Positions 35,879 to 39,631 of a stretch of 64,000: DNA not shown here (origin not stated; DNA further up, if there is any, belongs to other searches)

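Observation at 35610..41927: Cluster of secreted Thr/Ser/Ala-rich proteins sharing a conserved linker motif followed by a peptidoglycan-binding domain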

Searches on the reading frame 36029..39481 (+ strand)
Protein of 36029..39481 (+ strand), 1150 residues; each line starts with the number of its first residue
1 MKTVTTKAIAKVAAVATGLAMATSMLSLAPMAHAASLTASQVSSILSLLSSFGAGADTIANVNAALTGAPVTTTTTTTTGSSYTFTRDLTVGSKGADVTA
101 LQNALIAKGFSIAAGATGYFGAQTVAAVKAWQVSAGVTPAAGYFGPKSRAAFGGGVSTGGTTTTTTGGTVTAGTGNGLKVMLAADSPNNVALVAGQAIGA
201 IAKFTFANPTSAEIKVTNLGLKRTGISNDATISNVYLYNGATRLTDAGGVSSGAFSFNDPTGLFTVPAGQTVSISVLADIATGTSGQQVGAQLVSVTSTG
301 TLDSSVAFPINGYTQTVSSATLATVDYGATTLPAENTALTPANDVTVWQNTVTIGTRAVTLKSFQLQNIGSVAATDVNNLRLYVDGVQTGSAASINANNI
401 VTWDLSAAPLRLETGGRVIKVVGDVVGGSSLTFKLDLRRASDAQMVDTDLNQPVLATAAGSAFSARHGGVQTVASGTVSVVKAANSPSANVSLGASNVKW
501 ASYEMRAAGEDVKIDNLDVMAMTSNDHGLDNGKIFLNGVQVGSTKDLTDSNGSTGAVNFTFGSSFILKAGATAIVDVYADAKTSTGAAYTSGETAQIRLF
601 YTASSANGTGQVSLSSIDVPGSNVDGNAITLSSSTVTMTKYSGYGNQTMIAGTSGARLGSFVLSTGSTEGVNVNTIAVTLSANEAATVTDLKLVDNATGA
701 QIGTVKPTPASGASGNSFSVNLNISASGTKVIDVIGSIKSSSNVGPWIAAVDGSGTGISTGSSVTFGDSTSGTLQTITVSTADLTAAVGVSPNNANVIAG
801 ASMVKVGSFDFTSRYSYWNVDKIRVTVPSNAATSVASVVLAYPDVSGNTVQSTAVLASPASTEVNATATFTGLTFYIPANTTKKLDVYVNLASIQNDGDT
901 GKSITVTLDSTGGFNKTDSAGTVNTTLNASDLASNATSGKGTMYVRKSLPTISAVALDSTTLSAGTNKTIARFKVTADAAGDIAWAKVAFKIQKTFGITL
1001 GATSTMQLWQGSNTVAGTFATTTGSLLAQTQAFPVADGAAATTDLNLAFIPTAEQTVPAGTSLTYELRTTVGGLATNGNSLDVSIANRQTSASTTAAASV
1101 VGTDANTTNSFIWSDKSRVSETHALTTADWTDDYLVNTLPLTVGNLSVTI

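Call 3: search_protein_families(library=pfam, proteins=[window:36029-39481:+], max_evalue=0.1)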
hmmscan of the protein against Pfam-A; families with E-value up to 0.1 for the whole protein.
window:36029-39481:+ (1150 aa): 1 family
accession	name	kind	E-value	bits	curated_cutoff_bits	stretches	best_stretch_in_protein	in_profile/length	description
PF01471.23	PG_binding_1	-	2.3e-09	37.7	23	1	95-146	2-51/57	Putative peptidoglycan binding domain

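Call 9: find_homologous_proteins(query=window:36029-39481:+)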
Query window:36029-39481:+ (1150 aa): 916 proteins with E <= 0.001 among 8000 candidates; the best 120 are listed.
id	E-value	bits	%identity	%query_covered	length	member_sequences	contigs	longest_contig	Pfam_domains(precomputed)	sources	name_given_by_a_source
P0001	0.0e+0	2341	100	100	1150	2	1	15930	PF01471.24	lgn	-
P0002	0.0e+0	1750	76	100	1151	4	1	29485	PF01471.24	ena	-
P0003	0.0e+0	1695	75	100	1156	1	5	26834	PF01471.24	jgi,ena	-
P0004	0.0e+0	1600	71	99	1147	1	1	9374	PF01471.24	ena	-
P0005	0.0e+0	1555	68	100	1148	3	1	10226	PF01471.24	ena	-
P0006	0.0e+0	1526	69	100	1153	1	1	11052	PF01471.24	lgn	-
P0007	0.0e+0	1524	68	99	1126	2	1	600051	PF01471.24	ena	-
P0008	0.0e+0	1514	67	100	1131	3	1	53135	PF01471.24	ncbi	ncbi:MAG: peptidoglycan-binding protein [Candidatus Paceibacterota bacterium]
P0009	0.0e+0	1513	68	100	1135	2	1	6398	PF01471.24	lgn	-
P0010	0.0e+0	1493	68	99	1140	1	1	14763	PF01471.24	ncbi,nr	ncbi:peptidoglycan-binding protein [Candidatus Kaiserbacteria bacterium]|nr:peptidoglycan-binding pr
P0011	0.0e+0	1487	68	99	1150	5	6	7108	PF01471.24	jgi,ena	-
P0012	0.0e+0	1469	67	100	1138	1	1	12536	PF01471.24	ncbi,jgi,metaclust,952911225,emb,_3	jgi:hypothetical protein|metaclust:\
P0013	0.0e+0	1464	66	100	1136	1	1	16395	PF01471.24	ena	-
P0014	0.0e+0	1462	65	100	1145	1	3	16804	PF01471.24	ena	-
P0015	0.0e+0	1443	66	100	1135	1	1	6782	PF01471.24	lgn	-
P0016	0.0e+0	1424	65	100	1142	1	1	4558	PF01471.24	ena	-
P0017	0.0e+0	1395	64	100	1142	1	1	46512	PF01471.24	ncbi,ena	-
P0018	0.0e+0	1376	64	100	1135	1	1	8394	PF01471.24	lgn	-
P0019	0.0e+0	1376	63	100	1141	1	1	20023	PF01471.24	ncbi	-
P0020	0.0e+0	1374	62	100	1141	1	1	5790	PF01471.24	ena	-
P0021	0.0e+0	1373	64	100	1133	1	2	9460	PF01471.24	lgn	-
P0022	0.0e+0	1372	65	93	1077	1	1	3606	PF01471.24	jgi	-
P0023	0.0e+0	1370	63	100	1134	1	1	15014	PF01471.24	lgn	-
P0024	0.0e+0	1370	64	100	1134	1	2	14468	PF01471.24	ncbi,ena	ncbi:MAG: peptidoglycan-binding protein [Patescibacteria group bacterium]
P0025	0.0e+0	1369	63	100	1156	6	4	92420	PF01471.24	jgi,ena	-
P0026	0.0e+0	1365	62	100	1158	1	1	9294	PF01471.24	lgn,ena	-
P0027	0.0e+0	1352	62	99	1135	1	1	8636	PF01471.24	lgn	-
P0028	0.0e+0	1345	63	100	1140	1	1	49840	PF01471.24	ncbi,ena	-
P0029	0.0e+0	1341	63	100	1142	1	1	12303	PF01471.24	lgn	-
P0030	0.0e+0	1338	64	100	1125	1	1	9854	PF01471.24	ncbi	-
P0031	0.0e+0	1337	62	99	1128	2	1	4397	PF01471.24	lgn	-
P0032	0.0e+0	1331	62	99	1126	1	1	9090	PF01471.24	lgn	-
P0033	0.0e+0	1331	62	98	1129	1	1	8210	PF01471.24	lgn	-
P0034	0.0e+0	1329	62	100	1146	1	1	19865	PF01471.24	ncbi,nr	ncbi:peptidoglycan-binding protein [Candidatus Kaiserbacteria bacterium]|nr:peptidoglycan-binding pr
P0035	0.0e+0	1329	61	100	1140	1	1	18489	PF01471.24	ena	-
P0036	0.0e+0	1328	62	100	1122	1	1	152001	PF01471.24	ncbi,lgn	-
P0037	0.0e+0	1328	62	100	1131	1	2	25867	PF01471.24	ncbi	-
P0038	0.0e+0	1325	61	98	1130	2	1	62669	PF01471.24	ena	-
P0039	0.0e+0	1322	61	100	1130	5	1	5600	PF01471.24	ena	-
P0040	0.0e+0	1321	63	99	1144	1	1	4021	PF01471.24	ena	-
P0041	0.0e+0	1318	61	99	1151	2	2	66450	PF01471.24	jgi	jgi:hypothetical protein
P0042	0.0e+0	1312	61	100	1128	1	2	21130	PF01471.24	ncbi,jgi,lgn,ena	-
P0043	0.0e+0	1310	61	99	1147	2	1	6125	PF01471.24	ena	-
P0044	0.0e+0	1310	62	100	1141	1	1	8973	PF01471.24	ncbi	-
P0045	0.0e+0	1295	62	100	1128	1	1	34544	PF01471.24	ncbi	-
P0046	0.0e+0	1280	61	100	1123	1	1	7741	PF01471.24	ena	-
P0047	0.0e+0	1270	59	100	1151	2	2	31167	PF01471.24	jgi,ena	-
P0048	0.0e+0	1254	58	100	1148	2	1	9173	PF01471.24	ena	-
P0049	0.0e+0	1249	60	99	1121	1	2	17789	PF01471.24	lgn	-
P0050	0.0e+0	1239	57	99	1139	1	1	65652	PF01471.24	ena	-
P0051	0.0e+0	1231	58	99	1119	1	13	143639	PF01471.24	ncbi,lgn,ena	-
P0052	0.0e+0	1227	58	98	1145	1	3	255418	PF01471.24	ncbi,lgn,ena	-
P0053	0.0e+0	1227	59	100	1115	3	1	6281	PF01471.24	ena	-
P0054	0.0e+0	1223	57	100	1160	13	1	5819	PF01471.24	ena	-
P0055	0.0e+0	1210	58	100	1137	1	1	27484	PF01471.24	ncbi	-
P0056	0.0e+0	1202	57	100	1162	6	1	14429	PF01471.24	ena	-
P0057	0.0e+0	1201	58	100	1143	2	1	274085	PF01471.24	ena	-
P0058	0.0e+0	1199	56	99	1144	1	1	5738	PF01471.24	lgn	-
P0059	0.0e+0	1197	58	99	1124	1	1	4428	PF01471.24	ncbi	-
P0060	0.0e+0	1197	57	98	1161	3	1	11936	PF01471.24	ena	-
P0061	0.0e+0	1192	57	100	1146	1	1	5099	PF01471.24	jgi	jgi:hypothetical protein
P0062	0.0e+0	1182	56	100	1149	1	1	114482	PF01471.24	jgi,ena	-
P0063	0.0e+0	1180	57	100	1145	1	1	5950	PF01471.24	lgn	-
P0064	0.0e+0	1178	55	100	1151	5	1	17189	PF01471.24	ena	-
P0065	0.0e+0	1178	57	100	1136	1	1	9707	PF13364.13,PF01471.24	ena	-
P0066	0.0e+0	1169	57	100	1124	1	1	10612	PF01471.24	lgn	-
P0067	0.0e+0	1168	57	95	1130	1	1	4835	PF01471.24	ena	-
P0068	0.0e+0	1165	54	99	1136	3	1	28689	PF01471.24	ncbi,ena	ncbi:MAG: peptidoglycan-binding protein [Candidatus Paceibacterota bacterium]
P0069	0.0e+0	1161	56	100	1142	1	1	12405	PF01471.24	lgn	-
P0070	0.0e+0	1159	56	98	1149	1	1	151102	PF01471.24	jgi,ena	-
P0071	0.0e+0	1157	56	100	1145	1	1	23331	PF01471.24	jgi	jgi:hypothetical protein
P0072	0.0e+0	1154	57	99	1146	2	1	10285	PF01471.24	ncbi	-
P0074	0.0e+0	1150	57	100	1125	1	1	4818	PF01471.24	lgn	-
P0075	0.0e+0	1149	55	100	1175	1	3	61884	PF01471.24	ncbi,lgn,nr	ncbi:peptidoglycan-binding protein [Candidatus Kaiserbacteria bacterium]|nr:peptidoglycan-binding pr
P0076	0.0e+0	1145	55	100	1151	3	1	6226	PF01471.24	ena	-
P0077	0.0e+0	1144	57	95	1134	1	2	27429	PF01471.24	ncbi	-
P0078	0.0e+0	1144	57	94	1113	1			PF01471.24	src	-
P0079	0.0e+0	1143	56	100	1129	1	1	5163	PF01471.24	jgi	-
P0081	0.0e+0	1132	55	100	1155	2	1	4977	PF01471.24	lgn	-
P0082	0.0e+0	1130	55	100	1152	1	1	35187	PF01471.24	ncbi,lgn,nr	ncbi:MAG: peptidoglycan-binding domain-containing protein [Candidatus Pacebacteria bacterium]|nr:pep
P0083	0.0e+0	1128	54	99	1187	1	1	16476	PF01471.24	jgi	-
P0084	0.0e+0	1128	57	93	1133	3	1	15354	PF01471.24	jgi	-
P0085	0.0e+0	1124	58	93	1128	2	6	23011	PF01471.24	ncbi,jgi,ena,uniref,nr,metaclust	ncbi:hypothetical protein A3D71_03185 [Candidatus Kaiserbacteria bacterium RIFCSPHIGHO2_02_FULL_55_2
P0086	0.0e+0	1123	55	95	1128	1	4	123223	PF01471.24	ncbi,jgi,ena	-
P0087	0.0e+0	1123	56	100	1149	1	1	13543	PF01471.24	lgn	-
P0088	0.0e+0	1123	57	94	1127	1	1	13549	PF01471.24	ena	-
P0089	0.0e+0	1121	56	95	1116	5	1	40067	PF01471.24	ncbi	-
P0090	0.0e+0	1121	54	98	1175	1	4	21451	PF01471.24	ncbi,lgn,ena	-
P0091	0.0e+0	1119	55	100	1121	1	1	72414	PF01471.24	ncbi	-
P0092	0.0e+0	1117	57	93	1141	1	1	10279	PF01471.24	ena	-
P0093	0.0e+0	1116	55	99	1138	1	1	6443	PF01471.24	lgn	-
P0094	0.0e+0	1114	70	72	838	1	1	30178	PF01471.24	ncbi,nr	ncbi:MAG: peptidoglycan-binding protein, partial [Patescibacteria group bacterium]|nr:peptidoglycan-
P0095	0.0e+0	1113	54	100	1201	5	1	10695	PF01471.24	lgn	-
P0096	0.0e+0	1112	54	98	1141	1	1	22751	PF01471.24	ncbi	-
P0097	0.0e+0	1108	56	100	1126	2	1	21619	PF01471.24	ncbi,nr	ncbi:MAG: peptidoglycan-binding domain-containing protein [Candidatus Kaiserbacteria bacterium]|nr:p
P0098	0.0e+0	1108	56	94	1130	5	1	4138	PF01471.24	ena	-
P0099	0.0e+0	1102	58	90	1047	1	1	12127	PF01471.24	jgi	-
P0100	0.0e+0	1102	55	100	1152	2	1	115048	PF01471.24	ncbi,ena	ncbi:MAG: peptidoglycan-binding domain-containing protein [Patescibacteria group bacterium]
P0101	0.0e+0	1101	54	96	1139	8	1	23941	PF01471.24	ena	-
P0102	0.0e+0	1099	56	93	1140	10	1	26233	PF01471.24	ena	-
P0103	0.0e+0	1099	56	93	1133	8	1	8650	PF01471.24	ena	-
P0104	0.0e+0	1096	57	93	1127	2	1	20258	PF01471.24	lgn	-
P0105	0.0e+0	1094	54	100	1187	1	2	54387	PF01471.24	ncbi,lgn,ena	-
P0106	0.0e+0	1090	54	100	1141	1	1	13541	PF01471.24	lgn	-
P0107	0.0e+0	1087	55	95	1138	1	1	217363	PF01471.24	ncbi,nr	ncbi:peptidoglycan-binding protein [Candidatus Kaiserbacteria bacterium]|nr:peptidoglycan-binding pr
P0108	0.0e+0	1086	54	100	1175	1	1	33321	PF01471.24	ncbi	ncbi:MAG: peptidoglycan-binding domain-containing protein [Minisyncoccia bacterium]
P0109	0.0e+0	1085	54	100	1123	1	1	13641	PF01471.24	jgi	jgi:hypothetical protein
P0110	0.0e+0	1084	54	97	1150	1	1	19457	PF01471.24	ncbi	-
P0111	0.0e+0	1081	53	99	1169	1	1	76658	PF01471.24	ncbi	-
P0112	0.0e+0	1080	55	94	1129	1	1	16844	PF01471.24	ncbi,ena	-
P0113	0.0e+0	1077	54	95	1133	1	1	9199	PF01471.24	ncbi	-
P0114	0.0e+0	1077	54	100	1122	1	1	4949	PF01471.24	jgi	jgi:hypothetical protein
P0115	0.0e+0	1069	53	99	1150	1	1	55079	PF01471.24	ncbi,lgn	-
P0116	0.0e+0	1066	55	92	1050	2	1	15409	PF01471.24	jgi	-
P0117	0.0e+0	1052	52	100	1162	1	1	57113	PF01471.24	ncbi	-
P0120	0.0e+0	1026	51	100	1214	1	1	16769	PF01471.24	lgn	-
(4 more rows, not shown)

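Call 15: find_encoding_contigs(protein=P0057, flank=10000, max_places=1)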
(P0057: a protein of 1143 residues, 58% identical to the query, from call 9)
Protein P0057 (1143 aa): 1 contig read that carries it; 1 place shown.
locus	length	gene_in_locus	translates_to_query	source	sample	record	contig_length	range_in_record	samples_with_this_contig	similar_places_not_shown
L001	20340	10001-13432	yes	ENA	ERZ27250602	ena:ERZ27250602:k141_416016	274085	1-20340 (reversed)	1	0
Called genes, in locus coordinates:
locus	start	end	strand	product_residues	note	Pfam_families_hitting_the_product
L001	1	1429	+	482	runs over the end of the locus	PF00133:tRNA-synt_1, PF01406:tRNA-synt_1e (weak), PF09334:tRNA-synt_1g, PF00133:tRNA-synt_1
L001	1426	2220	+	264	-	PF01026:TatD_DNase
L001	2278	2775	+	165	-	PF01250:Ribosomal_S6 (weak)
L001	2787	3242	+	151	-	PF00436:SSB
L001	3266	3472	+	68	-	PF01084:Ribosomal_S18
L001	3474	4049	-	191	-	PF08207:EFP_N, PF09285:Elong-fact-P_C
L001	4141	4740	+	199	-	PF04542:Sigma70_r2, PF08281:Sigma70_r4_2, PF04545:Sigma70_r4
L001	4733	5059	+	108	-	-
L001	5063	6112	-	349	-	PF06745:ATPase (faint), PF00154:RecA_N, PF08423:Rad51, PF01637:ATPase_2 (weak), PF21096:RecA_C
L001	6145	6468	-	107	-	PF09136:Glucodextran_B (weak)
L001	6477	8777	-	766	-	PF17854:FtsK_alpha, PF01580:FtsK_SpoIIIE, PF01935:DUF87 (faint), PF09397:FtsK_gamma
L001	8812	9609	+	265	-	-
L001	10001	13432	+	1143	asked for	PF01471:PG_binding_1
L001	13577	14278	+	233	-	-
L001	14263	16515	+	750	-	PF04932:Wzy_C, PF13432:TPR_16 (faint), PF07719:TPR_2 (faint), PF13428:TPR_14 (faint), PF13431:TPR_17 (faint), PF12895:ANAPC3 (faint), PF25060:ARM_TT21_2nd (faint), PF14559:TPR_19, +1 more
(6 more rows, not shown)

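Call 23: find_encoding_contigs(protein=P0007, flank=8000, max_places=1)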
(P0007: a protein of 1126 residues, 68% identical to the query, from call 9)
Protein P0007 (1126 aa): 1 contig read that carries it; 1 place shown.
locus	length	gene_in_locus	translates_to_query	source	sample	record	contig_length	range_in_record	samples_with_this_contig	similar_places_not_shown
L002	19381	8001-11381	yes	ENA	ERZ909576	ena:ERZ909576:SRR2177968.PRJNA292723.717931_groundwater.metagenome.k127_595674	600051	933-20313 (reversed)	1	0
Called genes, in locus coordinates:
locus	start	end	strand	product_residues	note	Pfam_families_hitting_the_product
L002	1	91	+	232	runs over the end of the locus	-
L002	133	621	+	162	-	PF01250:Ribosomal_S6 (weak)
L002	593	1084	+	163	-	PF00436:SSB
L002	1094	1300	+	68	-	PF01084:Ribosomal_S18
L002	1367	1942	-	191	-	PF08207:EFP_N, PF09285:Elong-fact-P_C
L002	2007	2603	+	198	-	PF04542:Sigma70_r2, PF08281:Sigma70_r4_2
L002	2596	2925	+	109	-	-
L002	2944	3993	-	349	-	PF00154:RecA_N, PF08423:Rad51, PF06745:ATPase (weak), PF01637:ATPase_2 (weak), PF13481:AAA_25 (faint), PF27531:MT3502_N (weak), PF02283:CobU (weak), PF21096:RecA_C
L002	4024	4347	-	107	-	PF09136:Glucodextran_B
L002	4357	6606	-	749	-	PF17854:FtsK_alpha, PF01580:FtsK_SpoIIIE, PF09397:FtsK_gamma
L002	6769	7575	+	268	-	-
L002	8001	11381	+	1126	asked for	PF01471:PG_binding_1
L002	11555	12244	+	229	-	-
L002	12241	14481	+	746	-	PF04932:Wzy_C, PF14559:TPR_19 (faint)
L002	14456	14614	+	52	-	-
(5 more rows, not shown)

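Call 24: find_encoding_contigs(protein=P0062, flank=8000, max_places=1)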
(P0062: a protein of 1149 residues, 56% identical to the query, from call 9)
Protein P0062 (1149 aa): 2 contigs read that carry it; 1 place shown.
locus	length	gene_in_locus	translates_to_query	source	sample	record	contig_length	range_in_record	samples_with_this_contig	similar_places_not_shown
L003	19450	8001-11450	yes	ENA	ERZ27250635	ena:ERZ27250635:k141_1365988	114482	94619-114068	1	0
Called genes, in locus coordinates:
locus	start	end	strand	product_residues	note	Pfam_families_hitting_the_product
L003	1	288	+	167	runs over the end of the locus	-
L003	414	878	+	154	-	PF01250:Ribosomal_S6 (weak)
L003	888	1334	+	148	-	PF00436:SSB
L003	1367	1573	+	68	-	PF01084:Ribosomal_S18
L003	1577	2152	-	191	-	PF08207:EFP_N (weak), PF01132:EFP (faint), PF09285:Elong-fact-P_C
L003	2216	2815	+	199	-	PF04542:Sigma70_r2, PF08281:Sigma70_r4_2, PF04545:Sigma70_r4 (weak)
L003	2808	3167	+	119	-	-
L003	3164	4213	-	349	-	PF00154:RecA_N, PF08423:Rad51, PF06745:ATPase (weak), PF01637:ATPase_2 (weak), PF27531:MT3502_N (weak), PF02283:CobU (faint), PF21096:RecA_C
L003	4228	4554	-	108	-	PF09136:Glucodextran_B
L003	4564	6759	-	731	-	PF17854:FtsK_alpha, PF01580:FtsK_SpoIIIE, PF09397:FtsK_gamma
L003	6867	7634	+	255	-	-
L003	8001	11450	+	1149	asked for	PF01471:PG_binding_1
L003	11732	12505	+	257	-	-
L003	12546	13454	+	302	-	PF01471:PG_binding_1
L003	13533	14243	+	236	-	-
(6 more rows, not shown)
